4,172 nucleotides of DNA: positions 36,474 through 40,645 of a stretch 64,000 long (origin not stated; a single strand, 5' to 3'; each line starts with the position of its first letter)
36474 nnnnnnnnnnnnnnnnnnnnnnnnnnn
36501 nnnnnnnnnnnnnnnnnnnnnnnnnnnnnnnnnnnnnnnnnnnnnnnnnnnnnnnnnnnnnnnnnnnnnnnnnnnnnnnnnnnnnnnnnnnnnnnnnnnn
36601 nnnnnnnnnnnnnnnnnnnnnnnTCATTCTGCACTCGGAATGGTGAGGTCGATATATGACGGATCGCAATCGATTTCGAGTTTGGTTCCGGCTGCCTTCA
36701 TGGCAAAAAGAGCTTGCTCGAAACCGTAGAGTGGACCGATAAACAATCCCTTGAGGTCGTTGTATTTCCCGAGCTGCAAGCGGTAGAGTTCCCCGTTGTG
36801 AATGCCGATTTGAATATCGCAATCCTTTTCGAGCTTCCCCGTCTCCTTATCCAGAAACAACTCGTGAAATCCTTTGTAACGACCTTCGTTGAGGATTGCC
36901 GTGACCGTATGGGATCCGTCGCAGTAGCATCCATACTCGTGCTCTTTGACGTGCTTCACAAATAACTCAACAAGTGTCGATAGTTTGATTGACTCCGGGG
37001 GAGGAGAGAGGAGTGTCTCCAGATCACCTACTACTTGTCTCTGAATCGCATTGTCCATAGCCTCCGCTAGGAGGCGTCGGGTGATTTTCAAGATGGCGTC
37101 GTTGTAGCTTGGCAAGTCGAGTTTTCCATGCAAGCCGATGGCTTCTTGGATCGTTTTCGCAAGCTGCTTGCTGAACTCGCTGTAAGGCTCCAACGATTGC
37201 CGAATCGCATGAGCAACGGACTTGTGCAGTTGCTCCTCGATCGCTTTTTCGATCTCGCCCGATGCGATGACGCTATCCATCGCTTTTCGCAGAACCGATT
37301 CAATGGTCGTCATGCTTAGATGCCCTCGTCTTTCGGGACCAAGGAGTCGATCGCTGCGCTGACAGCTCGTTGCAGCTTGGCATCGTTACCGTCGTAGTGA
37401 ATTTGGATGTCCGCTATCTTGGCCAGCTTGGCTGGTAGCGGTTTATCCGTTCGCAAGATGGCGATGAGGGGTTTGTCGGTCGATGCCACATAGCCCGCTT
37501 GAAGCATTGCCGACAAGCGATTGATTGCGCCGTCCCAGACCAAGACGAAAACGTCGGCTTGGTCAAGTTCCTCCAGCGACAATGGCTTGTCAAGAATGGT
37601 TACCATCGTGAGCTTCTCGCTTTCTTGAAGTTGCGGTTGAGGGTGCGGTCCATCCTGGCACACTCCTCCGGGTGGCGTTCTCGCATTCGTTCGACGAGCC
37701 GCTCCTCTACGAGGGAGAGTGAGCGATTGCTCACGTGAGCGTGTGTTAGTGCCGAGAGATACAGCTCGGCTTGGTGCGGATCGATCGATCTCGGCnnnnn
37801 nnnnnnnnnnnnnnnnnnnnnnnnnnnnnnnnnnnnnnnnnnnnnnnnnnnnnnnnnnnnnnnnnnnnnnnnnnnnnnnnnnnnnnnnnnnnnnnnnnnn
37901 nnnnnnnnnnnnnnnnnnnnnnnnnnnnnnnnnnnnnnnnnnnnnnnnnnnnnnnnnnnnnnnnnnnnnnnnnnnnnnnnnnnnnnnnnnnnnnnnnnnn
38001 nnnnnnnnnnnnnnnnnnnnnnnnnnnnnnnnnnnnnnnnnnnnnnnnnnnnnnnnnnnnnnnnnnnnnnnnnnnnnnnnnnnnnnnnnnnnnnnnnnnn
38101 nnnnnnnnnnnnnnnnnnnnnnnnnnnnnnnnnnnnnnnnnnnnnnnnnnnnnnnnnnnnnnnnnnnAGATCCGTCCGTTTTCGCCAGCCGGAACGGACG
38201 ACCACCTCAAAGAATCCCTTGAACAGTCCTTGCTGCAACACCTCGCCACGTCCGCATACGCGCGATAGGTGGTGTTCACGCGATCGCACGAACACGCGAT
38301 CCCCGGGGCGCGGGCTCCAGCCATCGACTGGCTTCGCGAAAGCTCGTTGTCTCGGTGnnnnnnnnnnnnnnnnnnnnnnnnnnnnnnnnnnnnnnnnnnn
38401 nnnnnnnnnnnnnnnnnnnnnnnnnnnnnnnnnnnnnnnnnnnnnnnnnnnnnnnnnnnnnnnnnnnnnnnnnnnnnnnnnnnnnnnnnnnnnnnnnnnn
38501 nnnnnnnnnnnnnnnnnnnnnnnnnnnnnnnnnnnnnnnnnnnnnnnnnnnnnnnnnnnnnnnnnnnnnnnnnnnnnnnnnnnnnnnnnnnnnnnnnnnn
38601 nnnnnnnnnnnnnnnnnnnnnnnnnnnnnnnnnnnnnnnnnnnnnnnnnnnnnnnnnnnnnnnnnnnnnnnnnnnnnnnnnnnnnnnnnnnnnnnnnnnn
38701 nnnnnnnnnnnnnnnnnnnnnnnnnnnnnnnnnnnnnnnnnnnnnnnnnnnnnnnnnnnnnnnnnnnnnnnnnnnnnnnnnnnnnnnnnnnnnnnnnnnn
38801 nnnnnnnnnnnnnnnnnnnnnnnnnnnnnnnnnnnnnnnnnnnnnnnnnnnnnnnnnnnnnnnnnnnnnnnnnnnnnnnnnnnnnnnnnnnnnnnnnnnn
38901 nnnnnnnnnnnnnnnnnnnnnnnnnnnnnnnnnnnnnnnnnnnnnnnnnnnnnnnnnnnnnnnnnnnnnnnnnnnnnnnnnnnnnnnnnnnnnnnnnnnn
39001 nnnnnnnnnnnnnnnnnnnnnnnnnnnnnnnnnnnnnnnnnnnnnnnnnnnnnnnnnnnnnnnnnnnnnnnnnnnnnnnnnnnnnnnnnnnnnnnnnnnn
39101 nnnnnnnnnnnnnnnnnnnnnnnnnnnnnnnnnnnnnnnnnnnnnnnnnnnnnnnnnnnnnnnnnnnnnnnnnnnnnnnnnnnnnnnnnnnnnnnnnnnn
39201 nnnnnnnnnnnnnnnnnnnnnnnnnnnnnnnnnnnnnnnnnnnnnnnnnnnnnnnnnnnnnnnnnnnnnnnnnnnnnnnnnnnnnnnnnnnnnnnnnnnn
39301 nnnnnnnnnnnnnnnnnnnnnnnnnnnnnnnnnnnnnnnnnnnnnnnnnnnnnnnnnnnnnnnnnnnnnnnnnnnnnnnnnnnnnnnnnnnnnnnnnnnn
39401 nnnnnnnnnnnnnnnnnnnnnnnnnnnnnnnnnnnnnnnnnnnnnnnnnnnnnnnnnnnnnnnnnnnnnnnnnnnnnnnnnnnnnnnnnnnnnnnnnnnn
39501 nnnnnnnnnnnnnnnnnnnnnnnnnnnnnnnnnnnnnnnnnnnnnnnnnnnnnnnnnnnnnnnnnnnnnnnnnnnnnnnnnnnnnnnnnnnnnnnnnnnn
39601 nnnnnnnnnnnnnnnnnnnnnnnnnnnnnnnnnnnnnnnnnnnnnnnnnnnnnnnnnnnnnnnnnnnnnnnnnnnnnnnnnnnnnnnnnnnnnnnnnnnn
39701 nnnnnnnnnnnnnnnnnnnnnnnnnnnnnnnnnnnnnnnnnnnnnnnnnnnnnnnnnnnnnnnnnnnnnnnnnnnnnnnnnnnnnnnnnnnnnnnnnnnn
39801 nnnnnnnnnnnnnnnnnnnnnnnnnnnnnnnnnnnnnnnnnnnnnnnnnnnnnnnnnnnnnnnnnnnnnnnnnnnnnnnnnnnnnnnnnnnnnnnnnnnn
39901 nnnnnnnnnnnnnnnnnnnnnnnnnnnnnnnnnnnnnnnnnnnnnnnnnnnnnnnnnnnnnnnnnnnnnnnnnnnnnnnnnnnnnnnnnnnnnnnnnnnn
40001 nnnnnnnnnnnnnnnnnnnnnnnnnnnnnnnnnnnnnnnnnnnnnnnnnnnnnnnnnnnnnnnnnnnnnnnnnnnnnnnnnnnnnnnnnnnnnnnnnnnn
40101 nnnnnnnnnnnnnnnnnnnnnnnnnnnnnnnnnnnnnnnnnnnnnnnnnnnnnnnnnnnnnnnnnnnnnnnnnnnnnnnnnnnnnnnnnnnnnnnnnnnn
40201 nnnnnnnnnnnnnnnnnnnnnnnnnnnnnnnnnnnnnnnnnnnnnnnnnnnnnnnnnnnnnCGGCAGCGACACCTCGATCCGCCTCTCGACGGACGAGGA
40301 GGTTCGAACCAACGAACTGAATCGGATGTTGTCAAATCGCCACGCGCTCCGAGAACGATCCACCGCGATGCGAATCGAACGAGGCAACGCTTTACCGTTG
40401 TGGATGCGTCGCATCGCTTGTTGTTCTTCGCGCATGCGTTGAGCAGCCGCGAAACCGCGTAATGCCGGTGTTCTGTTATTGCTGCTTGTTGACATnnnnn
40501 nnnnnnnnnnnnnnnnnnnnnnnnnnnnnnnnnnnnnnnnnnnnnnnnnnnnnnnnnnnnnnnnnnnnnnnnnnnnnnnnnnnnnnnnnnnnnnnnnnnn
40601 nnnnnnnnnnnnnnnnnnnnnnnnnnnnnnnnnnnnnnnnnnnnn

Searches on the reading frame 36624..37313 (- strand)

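Call 3: search_protein_families(library=pfam, proteins=[window:36624-37313:-], max_evalue=1)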
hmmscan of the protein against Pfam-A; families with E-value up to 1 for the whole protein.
window:36624-37313:- (229 aa): 1 family
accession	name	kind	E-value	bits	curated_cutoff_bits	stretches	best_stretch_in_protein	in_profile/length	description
PF17810.6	Arg_decarb_HB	-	0.19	12.5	23.3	0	22-54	50-82/84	Arginine decarboxylase helical bundle domain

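Call 19: search_protein_families(library=phrogs, proteins=[window:36624-37313:-], max_evalue=0.01)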
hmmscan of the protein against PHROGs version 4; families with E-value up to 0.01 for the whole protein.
window:36624-37313:- (229 aa): 1 family
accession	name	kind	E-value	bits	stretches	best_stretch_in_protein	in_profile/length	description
phrog_2600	-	unknown function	1.5e-43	150.4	1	1-224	3-229/236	-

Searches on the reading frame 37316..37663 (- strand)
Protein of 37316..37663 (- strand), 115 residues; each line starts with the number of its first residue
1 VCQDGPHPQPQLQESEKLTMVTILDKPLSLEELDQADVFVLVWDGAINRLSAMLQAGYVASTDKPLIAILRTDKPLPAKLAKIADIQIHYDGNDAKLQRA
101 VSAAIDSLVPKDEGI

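Call 3: search_protein_families(library=pfam, proteins=[window:37316-37663:-], max_evalue=1)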
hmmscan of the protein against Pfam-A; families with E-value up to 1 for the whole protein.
window:37316-37663:- (115 aa): 1 family
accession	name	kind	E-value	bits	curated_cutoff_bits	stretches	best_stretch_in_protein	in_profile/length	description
PF15891.11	Nuc_deoxyri_tr2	-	0.016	15.9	30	1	29-69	61-101/105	Nucleoside 2-deoxyribosyltransferase like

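Call 19: search_protein_families(library=phrogs, proteins=[window:37316-37663:-], max_evalue=0.01)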
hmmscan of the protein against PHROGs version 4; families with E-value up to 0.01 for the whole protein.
window:37316-37663:- (115 aa): 1 family
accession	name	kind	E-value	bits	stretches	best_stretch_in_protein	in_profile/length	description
phrog_18163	-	unknown function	6.5e-07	30.4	1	54-111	48-105/110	-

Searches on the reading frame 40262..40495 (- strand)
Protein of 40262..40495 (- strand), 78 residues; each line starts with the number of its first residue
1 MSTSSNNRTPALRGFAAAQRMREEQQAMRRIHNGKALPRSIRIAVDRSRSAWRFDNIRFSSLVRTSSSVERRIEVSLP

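Call 69: search_protein_families(library=phrogs, proteins=[window:40262-40495:-], max_evalue=0.1)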
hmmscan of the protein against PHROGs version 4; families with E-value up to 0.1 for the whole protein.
seq(78 aa): 1 family
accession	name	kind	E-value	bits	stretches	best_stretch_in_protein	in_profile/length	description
phrog_24747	-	unknown function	0.064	14.4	1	12-72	75-136/163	-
